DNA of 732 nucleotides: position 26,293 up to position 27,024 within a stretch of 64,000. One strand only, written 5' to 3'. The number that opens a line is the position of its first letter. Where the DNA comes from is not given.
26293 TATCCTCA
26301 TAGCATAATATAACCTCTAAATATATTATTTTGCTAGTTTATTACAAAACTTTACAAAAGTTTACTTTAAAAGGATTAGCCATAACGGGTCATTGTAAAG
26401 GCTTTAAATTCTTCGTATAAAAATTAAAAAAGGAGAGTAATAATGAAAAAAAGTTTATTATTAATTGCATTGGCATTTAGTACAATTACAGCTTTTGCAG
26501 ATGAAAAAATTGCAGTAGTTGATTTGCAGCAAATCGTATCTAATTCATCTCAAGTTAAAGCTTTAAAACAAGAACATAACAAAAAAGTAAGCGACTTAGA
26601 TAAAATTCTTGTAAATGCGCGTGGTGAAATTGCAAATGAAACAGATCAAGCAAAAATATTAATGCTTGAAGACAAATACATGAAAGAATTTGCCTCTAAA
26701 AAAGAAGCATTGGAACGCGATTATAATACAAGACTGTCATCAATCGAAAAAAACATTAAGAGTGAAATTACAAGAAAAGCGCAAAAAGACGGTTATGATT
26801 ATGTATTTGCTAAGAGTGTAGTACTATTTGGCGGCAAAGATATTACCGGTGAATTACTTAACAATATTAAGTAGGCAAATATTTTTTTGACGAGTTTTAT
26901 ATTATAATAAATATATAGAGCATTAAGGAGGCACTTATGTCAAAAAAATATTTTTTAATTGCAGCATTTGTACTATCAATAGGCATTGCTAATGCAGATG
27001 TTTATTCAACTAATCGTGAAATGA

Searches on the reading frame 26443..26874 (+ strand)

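Call 62: search_protein_families(library=pfam, proteins=[window:26443-26874:+], max_evalue=0.001)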
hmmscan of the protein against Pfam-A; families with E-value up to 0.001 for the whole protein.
window:26443-26874:+ (143 aa): 1 family
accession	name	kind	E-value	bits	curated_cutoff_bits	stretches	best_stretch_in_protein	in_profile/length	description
PF03938.19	OmpH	-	1.1e-11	45.5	32.4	1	22-140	1-139/141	Outer membrane protein (OmpH-like)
